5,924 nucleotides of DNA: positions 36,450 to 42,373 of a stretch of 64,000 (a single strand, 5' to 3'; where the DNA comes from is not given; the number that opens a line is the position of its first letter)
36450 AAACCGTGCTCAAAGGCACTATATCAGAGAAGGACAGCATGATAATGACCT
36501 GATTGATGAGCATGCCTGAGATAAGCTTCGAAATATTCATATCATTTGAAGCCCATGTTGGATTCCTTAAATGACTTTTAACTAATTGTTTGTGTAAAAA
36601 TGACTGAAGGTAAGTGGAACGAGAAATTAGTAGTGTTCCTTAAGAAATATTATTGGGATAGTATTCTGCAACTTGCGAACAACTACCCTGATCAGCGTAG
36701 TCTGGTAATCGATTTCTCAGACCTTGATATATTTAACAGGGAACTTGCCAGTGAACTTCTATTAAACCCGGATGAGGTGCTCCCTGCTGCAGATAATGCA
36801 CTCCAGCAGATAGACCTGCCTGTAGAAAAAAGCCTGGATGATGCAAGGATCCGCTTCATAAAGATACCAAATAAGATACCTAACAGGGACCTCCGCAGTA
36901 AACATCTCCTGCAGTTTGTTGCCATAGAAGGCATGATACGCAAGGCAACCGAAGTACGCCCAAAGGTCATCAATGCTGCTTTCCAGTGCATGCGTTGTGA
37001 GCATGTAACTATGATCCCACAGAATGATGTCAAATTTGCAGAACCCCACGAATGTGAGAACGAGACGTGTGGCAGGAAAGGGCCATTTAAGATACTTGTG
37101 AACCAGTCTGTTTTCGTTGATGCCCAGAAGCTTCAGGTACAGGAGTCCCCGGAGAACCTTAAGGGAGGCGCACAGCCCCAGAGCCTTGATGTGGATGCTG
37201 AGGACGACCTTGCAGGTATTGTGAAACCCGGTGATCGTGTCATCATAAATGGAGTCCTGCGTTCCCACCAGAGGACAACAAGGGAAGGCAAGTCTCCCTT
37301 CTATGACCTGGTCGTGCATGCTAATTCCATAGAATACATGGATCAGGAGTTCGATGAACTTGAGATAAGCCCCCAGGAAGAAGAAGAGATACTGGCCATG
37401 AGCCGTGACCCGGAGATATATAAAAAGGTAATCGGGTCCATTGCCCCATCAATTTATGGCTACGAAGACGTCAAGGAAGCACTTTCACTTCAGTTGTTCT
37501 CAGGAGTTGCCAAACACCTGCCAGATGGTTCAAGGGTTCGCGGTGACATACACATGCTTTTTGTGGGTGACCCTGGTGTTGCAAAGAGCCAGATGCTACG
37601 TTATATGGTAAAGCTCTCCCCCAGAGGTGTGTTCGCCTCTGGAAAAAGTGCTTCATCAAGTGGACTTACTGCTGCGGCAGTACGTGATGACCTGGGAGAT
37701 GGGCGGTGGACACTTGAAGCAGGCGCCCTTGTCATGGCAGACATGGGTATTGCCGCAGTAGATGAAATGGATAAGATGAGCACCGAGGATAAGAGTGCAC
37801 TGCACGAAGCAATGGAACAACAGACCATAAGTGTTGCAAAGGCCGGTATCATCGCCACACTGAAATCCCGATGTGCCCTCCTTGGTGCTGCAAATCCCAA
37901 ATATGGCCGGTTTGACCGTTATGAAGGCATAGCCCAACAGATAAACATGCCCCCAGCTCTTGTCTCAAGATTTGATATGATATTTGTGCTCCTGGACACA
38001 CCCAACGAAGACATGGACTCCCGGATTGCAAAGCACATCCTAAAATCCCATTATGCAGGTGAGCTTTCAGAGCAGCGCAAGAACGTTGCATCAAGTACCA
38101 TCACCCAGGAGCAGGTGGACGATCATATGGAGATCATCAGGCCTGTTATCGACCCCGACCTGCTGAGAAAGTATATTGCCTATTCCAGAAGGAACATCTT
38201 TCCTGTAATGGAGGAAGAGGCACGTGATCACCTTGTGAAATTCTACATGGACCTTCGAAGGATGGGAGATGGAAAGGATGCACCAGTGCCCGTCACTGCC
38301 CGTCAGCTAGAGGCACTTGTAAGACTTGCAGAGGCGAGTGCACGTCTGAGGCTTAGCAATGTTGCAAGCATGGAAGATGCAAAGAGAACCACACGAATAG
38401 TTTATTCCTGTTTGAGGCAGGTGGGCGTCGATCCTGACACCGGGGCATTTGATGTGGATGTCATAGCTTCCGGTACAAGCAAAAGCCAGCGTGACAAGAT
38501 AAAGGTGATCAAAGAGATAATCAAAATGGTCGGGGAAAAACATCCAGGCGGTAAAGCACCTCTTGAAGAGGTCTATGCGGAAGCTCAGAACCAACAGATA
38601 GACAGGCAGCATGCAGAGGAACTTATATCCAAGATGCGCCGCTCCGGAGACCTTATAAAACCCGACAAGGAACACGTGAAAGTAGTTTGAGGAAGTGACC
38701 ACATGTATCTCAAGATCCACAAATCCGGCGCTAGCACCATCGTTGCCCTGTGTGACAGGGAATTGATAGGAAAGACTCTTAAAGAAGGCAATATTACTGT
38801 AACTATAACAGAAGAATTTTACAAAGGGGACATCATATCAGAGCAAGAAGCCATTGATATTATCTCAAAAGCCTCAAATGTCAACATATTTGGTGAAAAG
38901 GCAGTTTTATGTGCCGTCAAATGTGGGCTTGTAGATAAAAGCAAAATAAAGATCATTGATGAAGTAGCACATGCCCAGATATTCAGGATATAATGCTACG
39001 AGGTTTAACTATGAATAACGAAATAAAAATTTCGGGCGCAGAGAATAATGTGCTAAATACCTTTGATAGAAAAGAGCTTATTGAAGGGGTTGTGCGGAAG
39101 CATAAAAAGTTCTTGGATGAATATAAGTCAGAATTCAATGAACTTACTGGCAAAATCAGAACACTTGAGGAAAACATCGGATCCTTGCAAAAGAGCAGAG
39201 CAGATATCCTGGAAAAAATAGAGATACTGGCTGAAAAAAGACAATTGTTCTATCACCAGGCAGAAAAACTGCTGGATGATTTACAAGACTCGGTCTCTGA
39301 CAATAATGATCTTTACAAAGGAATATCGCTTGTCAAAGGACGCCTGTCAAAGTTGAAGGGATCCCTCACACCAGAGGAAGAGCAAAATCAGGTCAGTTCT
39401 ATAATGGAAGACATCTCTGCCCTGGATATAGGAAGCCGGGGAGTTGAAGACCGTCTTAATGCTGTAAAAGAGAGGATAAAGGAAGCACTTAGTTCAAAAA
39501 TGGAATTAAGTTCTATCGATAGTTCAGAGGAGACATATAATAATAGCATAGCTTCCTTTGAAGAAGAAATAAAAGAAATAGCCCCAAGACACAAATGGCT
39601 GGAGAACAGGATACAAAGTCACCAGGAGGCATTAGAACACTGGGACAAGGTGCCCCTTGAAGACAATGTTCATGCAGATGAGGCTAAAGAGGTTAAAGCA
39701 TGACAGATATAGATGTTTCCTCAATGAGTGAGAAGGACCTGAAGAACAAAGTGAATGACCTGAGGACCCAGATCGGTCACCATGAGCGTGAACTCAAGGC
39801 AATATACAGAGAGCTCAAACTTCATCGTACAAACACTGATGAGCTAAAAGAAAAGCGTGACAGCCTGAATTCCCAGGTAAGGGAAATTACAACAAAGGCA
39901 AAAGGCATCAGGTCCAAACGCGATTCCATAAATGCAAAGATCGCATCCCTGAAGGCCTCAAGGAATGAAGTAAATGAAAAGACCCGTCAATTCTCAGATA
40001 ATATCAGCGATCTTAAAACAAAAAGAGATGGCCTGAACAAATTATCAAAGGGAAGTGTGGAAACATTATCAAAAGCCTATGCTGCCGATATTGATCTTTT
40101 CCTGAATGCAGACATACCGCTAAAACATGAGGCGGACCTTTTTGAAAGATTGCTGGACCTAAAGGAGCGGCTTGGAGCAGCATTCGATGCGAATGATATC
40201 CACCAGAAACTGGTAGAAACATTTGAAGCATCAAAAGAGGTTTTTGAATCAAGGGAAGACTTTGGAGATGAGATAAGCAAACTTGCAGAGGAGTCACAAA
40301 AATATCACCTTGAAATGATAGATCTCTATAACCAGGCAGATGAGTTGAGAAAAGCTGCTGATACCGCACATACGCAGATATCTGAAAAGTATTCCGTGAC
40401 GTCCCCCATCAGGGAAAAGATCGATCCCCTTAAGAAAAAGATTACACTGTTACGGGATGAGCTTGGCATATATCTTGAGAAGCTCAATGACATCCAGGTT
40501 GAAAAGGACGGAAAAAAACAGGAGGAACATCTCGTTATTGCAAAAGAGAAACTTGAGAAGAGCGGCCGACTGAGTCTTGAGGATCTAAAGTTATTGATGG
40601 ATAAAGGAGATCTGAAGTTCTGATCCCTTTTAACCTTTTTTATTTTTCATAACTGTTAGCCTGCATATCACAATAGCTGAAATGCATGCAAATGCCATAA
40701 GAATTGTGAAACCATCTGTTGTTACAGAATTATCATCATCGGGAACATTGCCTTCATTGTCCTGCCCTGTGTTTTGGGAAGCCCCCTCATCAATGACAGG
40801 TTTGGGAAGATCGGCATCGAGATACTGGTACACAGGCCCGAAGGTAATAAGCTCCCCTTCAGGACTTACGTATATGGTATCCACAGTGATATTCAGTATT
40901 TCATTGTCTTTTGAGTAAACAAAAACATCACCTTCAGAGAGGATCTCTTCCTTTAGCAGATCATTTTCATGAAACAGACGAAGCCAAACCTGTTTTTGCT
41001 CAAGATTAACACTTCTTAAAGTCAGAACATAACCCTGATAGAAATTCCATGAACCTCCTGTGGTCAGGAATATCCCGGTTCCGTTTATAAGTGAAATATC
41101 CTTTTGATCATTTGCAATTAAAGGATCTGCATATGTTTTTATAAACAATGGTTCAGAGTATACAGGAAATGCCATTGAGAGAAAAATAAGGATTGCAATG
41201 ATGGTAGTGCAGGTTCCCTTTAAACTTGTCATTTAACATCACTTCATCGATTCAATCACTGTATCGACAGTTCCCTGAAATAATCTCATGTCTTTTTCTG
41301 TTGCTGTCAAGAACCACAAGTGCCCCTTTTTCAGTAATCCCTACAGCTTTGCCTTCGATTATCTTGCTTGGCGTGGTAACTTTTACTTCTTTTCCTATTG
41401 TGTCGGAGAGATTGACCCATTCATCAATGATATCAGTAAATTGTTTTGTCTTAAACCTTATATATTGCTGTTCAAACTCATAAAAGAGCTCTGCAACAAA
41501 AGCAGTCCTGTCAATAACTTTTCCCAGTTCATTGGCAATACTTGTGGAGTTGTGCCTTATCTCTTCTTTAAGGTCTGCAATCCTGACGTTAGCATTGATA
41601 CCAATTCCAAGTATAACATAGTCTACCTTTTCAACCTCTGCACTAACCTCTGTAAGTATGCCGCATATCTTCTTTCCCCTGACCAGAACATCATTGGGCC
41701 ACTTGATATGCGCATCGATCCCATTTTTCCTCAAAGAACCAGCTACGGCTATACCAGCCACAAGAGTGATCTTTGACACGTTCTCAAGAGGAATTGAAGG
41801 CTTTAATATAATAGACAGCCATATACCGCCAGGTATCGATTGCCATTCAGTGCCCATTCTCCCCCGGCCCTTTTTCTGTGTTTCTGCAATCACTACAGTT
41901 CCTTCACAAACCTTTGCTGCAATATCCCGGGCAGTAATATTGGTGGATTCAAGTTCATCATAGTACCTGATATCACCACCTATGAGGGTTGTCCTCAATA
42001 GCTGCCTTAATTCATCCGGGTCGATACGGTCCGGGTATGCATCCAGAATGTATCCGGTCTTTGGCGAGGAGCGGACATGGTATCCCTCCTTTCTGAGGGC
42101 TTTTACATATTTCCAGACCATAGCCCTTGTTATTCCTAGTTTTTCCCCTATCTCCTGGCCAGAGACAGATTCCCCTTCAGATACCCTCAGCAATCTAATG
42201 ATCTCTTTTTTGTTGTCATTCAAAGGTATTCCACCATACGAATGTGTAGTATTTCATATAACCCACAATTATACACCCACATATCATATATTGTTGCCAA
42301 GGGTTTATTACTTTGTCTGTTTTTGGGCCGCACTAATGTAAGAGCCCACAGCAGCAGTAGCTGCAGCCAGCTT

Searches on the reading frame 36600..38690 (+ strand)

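Call 60: search_protein_families(library=pfam, proteins=[window:36600-38690:+], max_evalue=0.00001)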
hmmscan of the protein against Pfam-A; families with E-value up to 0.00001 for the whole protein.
window:36600-38690:+ (696 aa): 5 families
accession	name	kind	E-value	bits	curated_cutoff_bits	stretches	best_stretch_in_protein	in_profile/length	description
PF00493.29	MCM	-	1.2e-94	316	23.3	1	261-484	2-224/224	MCM P-loop domain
PF17207.9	MCM_OB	-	2.2e-36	124.8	24.8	1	96-223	3-125/126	MCM OB domain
PF17855.7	MCM_lid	-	1.2e-26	93.5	27.4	1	520-604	1-86/87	MCM AAA-lid domain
PF14551.11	MCM_N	-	3.6e-09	37.4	24.9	1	15-71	18-72/95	MCM N-terminal domain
PF01078.27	Mg_chelatase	-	1.7e-06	28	20.3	0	366-434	92-159/207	Magnesium chelatase, subunit ChlI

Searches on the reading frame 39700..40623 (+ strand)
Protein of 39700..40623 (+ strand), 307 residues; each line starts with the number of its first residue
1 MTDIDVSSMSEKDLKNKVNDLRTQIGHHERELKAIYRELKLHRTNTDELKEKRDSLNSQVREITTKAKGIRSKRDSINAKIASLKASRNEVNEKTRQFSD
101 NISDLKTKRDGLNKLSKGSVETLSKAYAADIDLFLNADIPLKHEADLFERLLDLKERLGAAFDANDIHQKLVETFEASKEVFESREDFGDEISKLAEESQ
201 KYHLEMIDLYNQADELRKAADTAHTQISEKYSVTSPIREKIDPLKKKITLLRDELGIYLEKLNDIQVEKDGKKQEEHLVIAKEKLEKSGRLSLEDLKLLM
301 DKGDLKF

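Call 4: search_protein_families(library=pfam, proteins=[window:39700-40623:+], max_evalue=0.01)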
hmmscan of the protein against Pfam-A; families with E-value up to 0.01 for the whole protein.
window:39700-40623:+ (307 aa): 11 families
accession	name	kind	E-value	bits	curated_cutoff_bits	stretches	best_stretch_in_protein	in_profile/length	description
PF23435.1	DUF7121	-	4.7e-12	46.3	29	1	47-247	56-253/307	Family of unknown function (DUF7121)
PF11932.13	DUF3450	-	0.00014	21.7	32.6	1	49-156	28-133/241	Protein of unknown function (DUF3450)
PF10186.14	ATG14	-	0.00017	21.2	33.2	1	11-121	14-122/347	Vacuolar sorting 38 and autophagy-related subunit 14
PF02403.27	Seryl_tRNA_N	-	0.00094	19.8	28.2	0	42-114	20-95/108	Seryl-tRNA synthetase N-terminal domain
PF06419.17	COG6_N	-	0.0013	19.3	27.4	0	60-112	35-87/114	Conserved oligomeric complex COG6, N-terminal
PF07926.17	TPR_MLP1_2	-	0.0019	18.7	36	1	9-114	19-117/129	TPR/MLP1/MLP2-like protein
PF04136.21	COG3_N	-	0.002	18.5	27.9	1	59-118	5-64/147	Conserved oligomeric Golgi complex subunit 3, N-terminal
PF10473.14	CENP-F_leu_zip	-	0.0032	18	34.5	0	14-123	22-131/140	Leucine-rich repeats of kinetochore protein Cenp-F/LEK1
PF05266.19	DUF724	-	0.0043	17.4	38.4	1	16-106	95-185/188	Protein of unknown function (DUF724)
PF06008.19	Laminin_I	-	0.0076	16.5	34.6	1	17-128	13-125/259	Laminin Domain I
PF00261.25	Tropomyosin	-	0.0076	16.1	38.6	1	11-107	131-230/242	Tropomyosin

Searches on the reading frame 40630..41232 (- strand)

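Call 4: search_protein_families(library=pfam, proteins=[window:40630-41232:-], max_evalue=0.01)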
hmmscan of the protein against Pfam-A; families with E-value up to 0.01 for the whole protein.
window:40630-41232:- (200 aa): 1 family
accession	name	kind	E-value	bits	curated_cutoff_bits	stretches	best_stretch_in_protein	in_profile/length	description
PF07752.16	S-layer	-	9e-08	31.9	30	1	55-138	113-206/259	S-layer protein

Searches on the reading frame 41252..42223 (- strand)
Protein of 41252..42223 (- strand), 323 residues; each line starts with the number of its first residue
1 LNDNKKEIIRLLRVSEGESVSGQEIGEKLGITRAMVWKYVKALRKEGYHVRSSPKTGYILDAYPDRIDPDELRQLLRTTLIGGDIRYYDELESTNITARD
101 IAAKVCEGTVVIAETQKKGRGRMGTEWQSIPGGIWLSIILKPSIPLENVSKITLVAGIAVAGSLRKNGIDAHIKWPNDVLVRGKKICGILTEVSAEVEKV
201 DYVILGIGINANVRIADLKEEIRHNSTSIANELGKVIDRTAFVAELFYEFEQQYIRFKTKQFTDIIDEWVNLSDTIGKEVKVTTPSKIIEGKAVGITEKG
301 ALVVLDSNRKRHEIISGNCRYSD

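Call 4: search_protein_families(library=pfam, proteins=[window:41252-42223:-], max_evalue=0.01)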
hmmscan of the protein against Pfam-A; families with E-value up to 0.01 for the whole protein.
window:41252-42223:- (323 aa): 9 families
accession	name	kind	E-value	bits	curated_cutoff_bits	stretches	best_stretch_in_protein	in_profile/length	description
PF03099.24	BPL_LplA_LipB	-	3e-20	72.9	21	1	104-210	20-133/133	Biotin/lipoate A/B protein ligase family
PF08279.18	HTH_11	-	2.3e-14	53.4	25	1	6-59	3-55/55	HTH domain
PF02237.23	BPL_C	-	1.2e-11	44.8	21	1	275-319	1-45/48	Biotin protein ligase C terminal domain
PF13412.12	HTH_24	-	7.8e-07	29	21.9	1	1-48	1-46/48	Winged helix-turn-helix DNA-binding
PF16917.10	BPL_LplA_LipB_2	-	0.0011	19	27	1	135-270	43-182/183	Biotin/lipoate A/B protein ligase family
PF21948.1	LplA-B_cat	-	0.0024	18.3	27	1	159-222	99-157/200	Lipoyl protein ligase A/B catalytic domain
PF22451.2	NirdL-like_HTH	-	0.0038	17.2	27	0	23-47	20-44/47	Siroheme decarboxylase NirDL-like HTH domain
PF04545.22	Sigma70_r4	-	0.0073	16.2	24.1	0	2-36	6-37/50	Sigma-70, region 4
PF02082.26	Rrf2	-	0.0078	16.8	30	0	11-67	15-72/132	Iron-dependent Transcriptional regulator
